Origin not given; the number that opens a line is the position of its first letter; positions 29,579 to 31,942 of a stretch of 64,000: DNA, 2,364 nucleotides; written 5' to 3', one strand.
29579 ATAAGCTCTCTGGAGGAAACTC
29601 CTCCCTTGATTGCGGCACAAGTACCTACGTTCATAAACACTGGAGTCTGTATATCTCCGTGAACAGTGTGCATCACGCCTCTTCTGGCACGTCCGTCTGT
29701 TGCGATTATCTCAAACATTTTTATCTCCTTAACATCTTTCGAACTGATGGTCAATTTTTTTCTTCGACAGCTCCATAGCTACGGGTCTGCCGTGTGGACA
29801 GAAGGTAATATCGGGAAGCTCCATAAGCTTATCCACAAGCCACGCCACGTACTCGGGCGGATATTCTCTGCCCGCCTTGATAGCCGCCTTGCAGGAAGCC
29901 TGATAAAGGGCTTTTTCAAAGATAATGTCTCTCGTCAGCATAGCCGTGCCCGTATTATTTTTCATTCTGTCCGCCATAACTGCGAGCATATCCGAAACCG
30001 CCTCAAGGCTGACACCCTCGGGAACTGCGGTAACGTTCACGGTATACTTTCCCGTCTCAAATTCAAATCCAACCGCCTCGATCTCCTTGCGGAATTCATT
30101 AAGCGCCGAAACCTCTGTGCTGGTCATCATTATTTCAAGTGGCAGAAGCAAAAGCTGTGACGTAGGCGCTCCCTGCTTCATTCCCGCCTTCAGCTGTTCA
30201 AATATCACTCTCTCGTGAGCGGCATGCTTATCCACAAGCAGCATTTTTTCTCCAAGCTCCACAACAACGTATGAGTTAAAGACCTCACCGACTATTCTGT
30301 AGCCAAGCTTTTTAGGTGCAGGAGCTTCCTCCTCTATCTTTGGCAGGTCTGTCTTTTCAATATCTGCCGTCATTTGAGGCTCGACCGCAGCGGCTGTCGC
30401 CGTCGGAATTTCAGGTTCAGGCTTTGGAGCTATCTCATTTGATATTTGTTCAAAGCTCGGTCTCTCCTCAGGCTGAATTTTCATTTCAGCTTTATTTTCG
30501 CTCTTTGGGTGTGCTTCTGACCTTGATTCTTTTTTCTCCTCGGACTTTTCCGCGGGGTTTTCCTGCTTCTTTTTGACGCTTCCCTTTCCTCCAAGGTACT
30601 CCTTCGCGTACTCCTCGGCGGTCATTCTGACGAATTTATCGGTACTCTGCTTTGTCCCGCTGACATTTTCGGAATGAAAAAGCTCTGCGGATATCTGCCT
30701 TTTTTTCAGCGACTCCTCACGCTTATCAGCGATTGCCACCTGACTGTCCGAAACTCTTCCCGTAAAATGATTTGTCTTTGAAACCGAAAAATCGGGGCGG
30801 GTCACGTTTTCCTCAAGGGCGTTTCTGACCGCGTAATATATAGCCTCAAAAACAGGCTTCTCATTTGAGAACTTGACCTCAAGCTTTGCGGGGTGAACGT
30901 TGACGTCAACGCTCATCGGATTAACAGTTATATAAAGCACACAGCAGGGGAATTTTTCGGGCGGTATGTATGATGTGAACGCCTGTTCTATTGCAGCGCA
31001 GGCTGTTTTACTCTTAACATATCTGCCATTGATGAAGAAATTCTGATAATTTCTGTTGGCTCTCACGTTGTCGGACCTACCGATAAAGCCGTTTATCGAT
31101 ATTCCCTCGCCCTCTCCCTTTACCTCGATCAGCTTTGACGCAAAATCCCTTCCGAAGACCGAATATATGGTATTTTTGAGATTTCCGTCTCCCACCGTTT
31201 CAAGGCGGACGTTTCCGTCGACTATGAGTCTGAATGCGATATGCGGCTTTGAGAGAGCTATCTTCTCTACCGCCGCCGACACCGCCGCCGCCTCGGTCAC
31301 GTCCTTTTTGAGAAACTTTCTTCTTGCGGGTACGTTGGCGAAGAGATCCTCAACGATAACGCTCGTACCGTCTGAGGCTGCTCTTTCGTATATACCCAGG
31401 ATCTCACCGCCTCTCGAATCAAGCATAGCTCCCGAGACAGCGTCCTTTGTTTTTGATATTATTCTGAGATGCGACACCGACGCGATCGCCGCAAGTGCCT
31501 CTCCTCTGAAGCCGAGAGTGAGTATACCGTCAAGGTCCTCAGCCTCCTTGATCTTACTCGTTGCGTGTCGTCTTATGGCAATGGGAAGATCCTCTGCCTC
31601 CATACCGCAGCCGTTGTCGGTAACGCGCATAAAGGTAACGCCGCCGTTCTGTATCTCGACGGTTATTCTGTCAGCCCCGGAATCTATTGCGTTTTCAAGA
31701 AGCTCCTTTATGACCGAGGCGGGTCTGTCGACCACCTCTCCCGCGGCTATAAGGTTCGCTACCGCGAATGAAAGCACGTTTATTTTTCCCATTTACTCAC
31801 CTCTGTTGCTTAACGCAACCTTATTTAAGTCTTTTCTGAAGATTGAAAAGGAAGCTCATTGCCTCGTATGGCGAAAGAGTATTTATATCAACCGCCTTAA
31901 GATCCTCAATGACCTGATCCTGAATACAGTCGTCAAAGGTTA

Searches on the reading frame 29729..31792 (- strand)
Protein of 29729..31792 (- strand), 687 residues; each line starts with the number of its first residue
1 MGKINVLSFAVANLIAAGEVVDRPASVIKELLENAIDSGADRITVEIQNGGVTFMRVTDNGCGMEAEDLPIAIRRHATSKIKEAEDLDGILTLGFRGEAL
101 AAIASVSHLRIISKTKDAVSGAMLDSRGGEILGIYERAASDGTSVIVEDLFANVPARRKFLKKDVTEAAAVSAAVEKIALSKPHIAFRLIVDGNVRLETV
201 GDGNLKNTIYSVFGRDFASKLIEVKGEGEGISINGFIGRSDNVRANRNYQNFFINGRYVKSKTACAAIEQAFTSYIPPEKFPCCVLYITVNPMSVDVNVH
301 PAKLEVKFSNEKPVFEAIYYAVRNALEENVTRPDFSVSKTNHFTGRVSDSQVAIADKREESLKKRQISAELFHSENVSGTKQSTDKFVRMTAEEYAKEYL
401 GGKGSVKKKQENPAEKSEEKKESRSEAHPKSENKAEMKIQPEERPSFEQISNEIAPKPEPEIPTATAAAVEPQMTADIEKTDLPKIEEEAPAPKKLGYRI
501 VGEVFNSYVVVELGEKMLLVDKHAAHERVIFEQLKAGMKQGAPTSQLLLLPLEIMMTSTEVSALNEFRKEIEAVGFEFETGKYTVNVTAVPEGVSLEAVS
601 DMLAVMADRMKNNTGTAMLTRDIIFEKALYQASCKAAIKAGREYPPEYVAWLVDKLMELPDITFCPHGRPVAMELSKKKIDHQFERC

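Call 67: find_encoding_contigs(protein=window:29729-31792:-, flank=10000, max_places=1)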
Protein window:29729-31792:- (687 aa): 2 contigs read that carry it; 1 place shown.
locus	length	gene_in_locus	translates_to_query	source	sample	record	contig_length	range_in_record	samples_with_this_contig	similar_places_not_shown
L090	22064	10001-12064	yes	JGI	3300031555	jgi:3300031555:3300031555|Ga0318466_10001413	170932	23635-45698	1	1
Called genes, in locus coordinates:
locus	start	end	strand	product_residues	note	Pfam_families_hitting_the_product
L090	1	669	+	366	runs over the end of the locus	PF13439:Glyco_transf_4, PF00534:Glycos_transf_1, PF13692:Glyco_trans_1_4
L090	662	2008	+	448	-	PF04932:Wzy_C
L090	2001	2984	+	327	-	PF14305:ATPgrasp_TupA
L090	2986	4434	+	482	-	PF01943:Polysacc_synt, PF13440:Polysacc_synt_3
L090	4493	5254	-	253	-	PF03372:Exo_endo_phos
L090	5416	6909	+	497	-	PF00919:UPF0004, PF04055:Radical_SAM, PF01938:TRAM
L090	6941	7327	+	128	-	PF06133:Com_YlbF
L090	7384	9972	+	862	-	PF01624:MutS_I, PF05188:MutS_II, PF05192:MutS_III, PF05190:MutS_IV, PF00488:MutS_V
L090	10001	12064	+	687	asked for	PF02518:HATPase_c, PF13589:HATPase_c_3, PF01119:DNA_mis_repair, PF08676:MutL_C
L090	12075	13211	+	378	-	PF01702:TGT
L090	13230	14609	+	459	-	PF01523:PmbA_TldD_1st, PF19290:PmbA_TldD_2nd, PF19289:PmbA_TldD_3rd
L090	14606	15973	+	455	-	PF01523:PmbA_TldD_1st, PF19290:PmbA_TldD_2nd, PF19289:PmbA_TldD_3rd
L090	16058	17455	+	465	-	PF28494:GlyRS_ins_1 (faint), PF00587:tRNA-synt_2b, PF03129:HGTP_anticodon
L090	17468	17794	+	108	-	-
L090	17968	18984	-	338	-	PF00044:Gp_dh_N, PF02800:Gp_dh_C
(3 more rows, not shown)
